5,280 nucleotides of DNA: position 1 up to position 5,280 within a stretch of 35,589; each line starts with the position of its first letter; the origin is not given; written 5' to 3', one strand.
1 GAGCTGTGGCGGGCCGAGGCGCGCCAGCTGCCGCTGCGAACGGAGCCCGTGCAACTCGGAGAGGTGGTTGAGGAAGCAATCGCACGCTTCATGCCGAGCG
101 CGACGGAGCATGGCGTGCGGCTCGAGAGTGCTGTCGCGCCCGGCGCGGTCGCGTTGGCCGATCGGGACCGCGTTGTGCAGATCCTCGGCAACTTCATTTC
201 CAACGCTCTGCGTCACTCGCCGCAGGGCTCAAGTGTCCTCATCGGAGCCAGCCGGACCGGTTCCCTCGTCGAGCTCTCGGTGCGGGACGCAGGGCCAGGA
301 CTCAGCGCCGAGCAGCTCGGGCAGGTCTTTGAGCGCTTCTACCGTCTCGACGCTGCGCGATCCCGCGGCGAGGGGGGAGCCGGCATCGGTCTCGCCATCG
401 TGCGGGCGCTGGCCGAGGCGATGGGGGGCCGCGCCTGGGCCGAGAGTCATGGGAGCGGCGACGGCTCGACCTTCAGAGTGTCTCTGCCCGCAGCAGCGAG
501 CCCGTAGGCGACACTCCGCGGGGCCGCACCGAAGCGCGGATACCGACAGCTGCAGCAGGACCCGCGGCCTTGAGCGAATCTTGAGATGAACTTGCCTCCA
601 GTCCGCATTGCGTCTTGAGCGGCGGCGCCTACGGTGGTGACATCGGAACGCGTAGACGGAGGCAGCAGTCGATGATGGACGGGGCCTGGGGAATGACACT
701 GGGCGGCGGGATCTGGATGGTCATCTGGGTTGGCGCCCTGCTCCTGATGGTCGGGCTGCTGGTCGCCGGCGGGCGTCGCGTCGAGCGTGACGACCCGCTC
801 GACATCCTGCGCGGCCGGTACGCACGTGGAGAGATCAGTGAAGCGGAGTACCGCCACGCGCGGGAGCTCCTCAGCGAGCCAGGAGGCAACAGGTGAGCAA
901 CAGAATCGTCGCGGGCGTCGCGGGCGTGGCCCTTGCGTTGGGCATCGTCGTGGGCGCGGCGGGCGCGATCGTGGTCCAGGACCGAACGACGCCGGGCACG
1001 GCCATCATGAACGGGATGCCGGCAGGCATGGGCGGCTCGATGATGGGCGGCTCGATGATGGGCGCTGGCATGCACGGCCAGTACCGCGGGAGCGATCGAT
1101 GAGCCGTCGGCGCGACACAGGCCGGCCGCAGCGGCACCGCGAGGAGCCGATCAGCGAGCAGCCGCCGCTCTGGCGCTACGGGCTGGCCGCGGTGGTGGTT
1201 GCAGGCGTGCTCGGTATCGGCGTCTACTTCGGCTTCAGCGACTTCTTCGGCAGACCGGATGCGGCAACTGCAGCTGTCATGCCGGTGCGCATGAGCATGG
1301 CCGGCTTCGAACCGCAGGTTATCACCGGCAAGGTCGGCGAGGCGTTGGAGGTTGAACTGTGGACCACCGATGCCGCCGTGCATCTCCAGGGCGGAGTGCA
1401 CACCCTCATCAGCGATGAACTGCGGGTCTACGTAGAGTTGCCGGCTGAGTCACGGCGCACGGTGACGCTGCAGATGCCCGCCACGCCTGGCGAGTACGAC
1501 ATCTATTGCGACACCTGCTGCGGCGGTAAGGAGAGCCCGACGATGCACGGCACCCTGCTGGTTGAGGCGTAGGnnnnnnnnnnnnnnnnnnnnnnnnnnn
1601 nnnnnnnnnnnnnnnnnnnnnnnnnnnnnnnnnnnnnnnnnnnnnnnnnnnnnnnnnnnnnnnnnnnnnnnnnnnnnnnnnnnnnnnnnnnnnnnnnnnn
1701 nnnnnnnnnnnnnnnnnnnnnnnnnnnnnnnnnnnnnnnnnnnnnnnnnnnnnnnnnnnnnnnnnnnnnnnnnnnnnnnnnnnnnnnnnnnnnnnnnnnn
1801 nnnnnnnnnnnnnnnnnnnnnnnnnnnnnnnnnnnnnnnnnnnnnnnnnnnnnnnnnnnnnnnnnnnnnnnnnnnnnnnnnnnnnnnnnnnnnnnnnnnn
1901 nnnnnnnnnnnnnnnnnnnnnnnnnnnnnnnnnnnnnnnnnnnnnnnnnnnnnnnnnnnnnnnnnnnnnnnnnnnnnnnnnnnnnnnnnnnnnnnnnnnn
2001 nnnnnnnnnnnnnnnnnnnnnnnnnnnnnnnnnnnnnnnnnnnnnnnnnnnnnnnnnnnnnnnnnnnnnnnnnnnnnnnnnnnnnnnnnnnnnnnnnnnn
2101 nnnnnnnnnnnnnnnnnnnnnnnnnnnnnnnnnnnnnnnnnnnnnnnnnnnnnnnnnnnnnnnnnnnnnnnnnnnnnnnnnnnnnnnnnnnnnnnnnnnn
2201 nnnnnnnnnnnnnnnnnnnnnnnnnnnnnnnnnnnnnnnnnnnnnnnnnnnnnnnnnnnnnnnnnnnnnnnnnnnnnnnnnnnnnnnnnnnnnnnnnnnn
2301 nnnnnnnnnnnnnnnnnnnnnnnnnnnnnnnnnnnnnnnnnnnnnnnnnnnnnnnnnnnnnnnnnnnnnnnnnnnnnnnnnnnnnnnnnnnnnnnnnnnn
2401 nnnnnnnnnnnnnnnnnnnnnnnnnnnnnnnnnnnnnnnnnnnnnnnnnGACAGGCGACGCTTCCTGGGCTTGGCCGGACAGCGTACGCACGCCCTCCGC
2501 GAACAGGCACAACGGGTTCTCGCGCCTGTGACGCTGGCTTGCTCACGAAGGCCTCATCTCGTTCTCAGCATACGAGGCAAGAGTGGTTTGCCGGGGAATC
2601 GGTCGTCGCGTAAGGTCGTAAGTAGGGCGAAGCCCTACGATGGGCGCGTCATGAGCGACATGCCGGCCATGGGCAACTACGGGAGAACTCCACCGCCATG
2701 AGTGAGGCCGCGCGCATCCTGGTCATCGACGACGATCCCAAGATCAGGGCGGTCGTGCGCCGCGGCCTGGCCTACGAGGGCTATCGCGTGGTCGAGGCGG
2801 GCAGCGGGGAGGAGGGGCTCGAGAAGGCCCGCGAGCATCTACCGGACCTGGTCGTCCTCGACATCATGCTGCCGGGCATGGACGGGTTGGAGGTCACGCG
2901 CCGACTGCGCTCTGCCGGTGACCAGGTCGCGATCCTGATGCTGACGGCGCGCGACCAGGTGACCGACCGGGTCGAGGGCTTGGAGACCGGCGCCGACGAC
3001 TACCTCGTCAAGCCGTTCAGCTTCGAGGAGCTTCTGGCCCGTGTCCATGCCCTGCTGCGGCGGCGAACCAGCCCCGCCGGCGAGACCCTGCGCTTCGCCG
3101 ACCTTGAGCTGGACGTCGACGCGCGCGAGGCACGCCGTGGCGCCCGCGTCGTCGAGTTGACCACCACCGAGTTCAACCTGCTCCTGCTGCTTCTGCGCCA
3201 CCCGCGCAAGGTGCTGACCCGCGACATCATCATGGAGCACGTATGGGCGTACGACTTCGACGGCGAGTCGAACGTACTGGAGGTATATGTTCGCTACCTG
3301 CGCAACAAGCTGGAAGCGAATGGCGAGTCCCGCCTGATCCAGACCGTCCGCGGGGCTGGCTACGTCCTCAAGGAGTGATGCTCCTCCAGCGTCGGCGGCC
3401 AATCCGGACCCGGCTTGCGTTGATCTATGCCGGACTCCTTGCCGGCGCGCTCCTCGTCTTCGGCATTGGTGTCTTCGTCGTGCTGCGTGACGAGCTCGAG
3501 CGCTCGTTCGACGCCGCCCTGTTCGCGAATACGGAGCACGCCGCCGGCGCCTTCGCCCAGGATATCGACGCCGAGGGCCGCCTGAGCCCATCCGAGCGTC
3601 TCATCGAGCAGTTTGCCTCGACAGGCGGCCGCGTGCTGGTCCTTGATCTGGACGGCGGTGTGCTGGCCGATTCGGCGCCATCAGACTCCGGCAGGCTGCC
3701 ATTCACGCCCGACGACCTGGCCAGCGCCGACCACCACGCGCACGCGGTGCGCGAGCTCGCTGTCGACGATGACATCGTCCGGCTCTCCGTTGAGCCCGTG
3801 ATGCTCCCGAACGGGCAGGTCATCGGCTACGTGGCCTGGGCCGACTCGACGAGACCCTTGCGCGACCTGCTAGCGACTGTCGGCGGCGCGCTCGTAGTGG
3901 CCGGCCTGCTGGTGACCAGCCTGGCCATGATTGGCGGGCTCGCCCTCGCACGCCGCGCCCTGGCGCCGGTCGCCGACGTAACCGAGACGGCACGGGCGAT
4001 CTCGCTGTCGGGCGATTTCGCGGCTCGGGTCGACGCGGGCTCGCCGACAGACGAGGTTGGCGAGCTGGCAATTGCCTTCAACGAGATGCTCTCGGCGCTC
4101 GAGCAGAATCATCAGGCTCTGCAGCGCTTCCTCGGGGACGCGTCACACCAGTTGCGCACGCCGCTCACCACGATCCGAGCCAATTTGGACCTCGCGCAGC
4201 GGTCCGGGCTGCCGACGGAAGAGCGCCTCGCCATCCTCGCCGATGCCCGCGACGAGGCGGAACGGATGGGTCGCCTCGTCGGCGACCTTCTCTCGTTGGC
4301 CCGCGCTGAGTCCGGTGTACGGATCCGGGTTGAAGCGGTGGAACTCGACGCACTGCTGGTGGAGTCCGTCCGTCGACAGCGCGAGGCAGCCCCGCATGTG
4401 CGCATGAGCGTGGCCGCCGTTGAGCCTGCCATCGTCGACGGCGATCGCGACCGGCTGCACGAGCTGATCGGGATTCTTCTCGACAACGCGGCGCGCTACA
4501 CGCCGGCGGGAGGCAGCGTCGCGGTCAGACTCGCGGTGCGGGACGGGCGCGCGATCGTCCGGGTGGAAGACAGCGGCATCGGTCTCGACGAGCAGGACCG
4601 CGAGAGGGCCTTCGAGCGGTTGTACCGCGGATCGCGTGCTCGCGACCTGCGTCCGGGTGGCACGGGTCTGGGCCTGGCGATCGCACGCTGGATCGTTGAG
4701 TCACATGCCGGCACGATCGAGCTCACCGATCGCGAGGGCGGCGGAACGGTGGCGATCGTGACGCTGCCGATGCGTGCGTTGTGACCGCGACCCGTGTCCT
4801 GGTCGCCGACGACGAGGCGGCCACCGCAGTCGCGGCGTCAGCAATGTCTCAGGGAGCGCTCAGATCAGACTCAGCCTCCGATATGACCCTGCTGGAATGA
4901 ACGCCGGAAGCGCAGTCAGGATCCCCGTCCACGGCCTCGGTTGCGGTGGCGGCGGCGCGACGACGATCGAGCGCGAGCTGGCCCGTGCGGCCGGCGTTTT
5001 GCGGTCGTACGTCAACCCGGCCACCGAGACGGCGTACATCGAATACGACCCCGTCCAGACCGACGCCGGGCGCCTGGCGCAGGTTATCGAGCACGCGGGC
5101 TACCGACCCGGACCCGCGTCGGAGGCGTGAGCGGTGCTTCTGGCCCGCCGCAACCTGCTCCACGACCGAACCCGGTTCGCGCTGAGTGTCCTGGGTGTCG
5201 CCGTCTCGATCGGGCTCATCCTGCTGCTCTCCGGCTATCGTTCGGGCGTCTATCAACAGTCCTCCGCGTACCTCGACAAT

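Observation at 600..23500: Exceptionally dense copper/redox island: seven cupredoxin-fold ORFs, two P1B ATPases, two CcdA-like and two Lgt-family genes in about 23 kb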

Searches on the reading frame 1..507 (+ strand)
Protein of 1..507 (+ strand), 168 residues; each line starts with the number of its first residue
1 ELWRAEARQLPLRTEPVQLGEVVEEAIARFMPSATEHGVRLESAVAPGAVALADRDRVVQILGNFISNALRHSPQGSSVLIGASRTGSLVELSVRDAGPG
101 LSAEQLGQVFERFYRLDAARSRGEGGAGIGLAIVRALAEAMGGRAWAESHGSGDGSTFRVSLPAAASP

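Call 6: search_protein_families(library=pfam, proteins=[window:1-507:+], max_evalue=0.01)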
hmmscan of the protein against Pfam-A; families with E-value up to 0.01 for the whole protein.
window:1-507:+ (168 aa): 2 families
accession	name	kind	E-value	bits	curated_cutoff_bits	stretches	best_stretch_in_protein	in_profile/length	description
PF02518.31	HATPase_c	-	7.3e-28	97.7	26.4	1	54-165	2-110/111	Histidine kinase-, DNA gyrase B-, and HSP90-like ATPase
PF13581.12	HATPase_c_2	-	2.2e-05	24.9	27.4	1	51-141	25-112/127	Histidine kinase-like ATPase domain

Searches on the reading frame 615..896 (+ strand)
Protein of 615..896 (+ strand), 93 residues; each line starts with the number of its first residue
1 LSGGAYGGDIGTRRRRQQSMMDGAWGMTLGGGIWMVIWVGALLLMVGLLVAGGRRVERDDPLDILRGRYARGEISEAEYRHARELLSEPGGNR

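Call 10: search_protein_families(library=pfam, proteins=[window:615-896:+], max_evalue=10)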
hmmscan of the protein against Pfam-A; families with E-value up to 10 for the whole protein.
window:615-896:+ (93 aa): 6 families
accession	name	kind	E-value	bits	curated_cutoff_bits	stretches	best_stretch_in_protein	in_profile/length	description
PF09851.14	SHOCT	-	3.6e-08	33.3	27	1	60-86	1-27/28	Short C-terminal domain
PF18495.6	VbhA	-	0.032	14.6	25.9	1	68-80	29-41/47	Antitoxin VbhA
PF02313.22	Fumarate_red_D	-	0.049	14.3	25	1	23-54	9-40/114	Fumarate reductase subunit D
PF05120.17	GvpG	-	0.059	14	30.6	1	63-86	38-61/67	Gas vesicle protein G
PF08044.16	DUF1707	-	0.12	12.9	27.6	1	57-81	7-31/53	DUF1707 SHOCT-like domain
PF14178.11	YppF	-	0.19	12.1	24.7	1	62-86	25-49/59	YppF-like protein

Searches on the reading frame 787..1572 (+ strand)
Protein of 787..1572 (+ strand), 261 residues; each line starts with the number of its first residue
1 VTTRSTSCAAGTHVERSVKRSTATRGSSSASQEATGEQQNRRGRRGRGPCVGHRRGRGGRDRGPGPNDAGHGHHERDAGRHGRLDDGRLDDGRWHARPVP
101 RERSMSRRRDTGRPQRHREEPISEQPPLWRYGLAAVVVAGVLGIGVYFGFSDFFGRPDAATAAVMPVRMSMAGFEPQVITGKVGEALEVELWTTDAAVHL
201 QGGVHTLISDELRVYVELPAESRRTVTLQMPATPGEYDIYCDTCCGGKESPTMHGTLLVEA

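Call 6: search_protein_families(library=pfam, proteins=[window:787-1572:+], max_evalue=0.01)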
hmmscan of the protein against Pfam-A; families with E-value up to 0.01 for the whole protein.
window:787-1572:+ (261 aa): 1 family
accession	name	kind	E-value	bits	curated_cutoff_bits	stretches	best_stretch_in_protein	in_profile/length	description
PF13473.12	Cupredoxin_1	-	1.1e-07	32.2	27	1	159-258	17-103/104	Cupredoxin-like domain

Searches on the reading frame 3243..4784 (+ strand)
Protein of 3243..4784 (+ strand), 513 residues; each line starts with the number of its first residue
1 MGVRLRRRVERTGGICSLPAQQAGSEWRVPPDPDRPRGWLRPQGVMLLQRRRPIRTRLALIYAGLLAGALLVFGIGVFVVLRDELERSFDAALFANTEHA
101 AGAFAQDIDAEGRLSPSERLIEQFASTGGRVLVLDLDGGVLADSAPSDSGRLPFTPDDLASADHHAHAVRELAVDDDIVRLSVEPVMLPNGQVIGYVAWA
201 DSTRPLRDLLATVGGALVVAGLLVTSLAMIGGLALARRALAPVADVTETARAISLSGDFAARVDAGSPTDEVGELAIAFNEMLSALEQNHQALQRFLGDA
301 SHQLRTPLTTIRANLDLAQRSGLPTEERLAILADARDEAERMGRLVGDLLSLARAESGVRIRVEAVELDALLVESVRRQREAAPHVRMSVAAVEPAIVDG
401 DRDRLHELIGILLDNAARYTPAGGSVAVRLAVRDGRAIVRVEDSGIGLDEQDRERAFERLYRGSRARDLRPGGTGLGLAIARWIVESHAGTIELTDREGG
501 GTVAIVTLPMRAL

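Call 6: search_protein_families(library=pfam, proteins=[window:3243-4784:+], max_evalue=0.01)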
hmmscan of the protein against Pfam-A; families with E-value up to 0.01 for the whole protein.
window:3243-4784:+ (513 aa): 4 families
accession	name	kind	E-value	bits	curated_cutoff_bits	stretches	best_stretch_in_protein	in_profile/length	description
PF02518.31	HATPase_c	-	4.5e-27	95.1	26.4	1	400-511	1-110/111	Histidine kinase-, DNA gyrase B-, and HSP90-like ATPase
PF00512.31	HisKA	-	4.6e-17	62.3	26.9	1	293-358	2-66/66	His Kinase A (phospho-acceptor) domain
PF00672.30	HAMP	-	4.4e-13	49.8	25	1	235-288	2-53/53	HAMP domain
PF13581.12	HATPase_c_2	-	0.0024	18.3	27.4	0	415-494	42-114/127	Histidine kinase-like ATPase domain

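Call 51: search_protein_families(library=ncbifam, proteins=[window:3375-4784:+], max_evalue=0.00001)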
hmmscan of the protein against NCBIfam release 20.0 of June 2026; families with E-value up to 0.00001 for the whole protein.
window:3375-4784:+ (469 aa): 75 families (the best 25 are shown)
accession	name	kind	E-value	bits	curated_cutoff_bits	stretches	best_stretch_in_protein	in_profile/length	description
NF033092.0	HK_WalK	equivalog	1.1e-60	205.9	725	2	244-466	367-594/594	cell wall metabolism sensor histidine kinase WalK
TIGR01386.1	cztS_silS_copS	subfamily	2.9e-59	201.3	292.55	1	10-458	4-450/457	heavy metal sensor histidine kinase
NF007837.0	PRK10549.1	equivalog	3.8e-50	171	603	1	179-467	172-459/466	envelope stress sensor histidine kinase BaeS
NF012163.2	BaeS_SmeS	equivalog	1.9e-48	165.5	500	1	173-465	166-457/457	sensor histidine kinase efflux regulator BaeS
NF046044.1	PnpS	equivalog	2.5e-47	161.7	400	1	240-465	161-390/390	two-component system histidine kinase PnpS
NF040691.1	MtrAB_MtrB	equivalog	4e-47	161.4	450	1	164-468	181-494/507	MtrAB system histidine kinase MtrB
NF041735.1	hist_kin_RppB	equivalog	5.1e-46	157.3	400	1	243-465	210-438/438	two-component system sensor histidine kinase RppB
TIGR02966.1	phoR_proteo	equivalog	2.9e-44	151.4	334.2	1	240-459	105-328/333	phosphate regulon sensor histidine kinase PhoR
NF008312.0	PRK11100.1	equivalog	1.6e-43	149.2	356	1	86-466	94-474/477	two-component system sensor histidine kinase CreC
NF007007.0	PRK09470.1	equivalog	1.3e-39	136.4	486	1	189-467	186-460/463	envelope stress sensor histidine kinase CpxA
NF012226.0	AdeS_HK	equivalog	4.3e-34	118.2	500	1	180-464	69-351/353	two-component sensor histidine kinase AdeS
NF007004.0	PRK09467.1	equivalog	9.1e-34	117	415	1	172-466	157-436/440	two-component system sensor histidine kinase EnvZ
NF045911.1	TCSHisKinNblS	equivalog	2.2e-33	115.5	1000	1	247-460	386-614/621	two-component system sensor histidine kinase NblS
NF007345.0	PRK09835.1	subfamily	2.5e-33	115.4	423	1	183-466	196-480/482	Cu(+)/Ag(+) sensor histidine kinase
NF045900.1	HisKinCpxALeg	equivalog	1.3e-32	113.1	800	1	191-465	172-450/451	two-component system sensor histidine kinase CpxA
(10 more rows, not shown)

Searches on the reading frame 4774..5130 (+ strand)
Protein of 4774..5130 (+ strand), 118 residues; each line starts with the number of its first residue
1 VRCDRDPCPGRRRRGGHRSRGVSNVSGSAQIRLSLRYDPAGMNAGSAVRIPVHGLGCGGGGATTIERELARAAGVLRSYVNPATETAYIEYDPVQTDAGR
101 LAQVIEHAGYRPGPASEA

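Call 6: search_protein_families(library=pfam, proteins=[window:4774-5130:+], max_evalue=0.01)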
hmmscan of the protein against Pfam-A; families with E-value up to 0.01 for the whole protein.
window:4774-5130:+ (118 aa): 2 families
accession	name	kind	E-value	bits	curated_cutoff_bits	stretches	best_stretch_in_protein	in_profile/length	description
PF00403.32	HMA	-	7.3e-08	33.1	24.8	1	50-110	2-61/62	Heavy-metal-associated domain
PF05754.19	DUF834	-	0.0037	17.5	23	1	58-87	14-43/52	Domain of unknown function (DUF834)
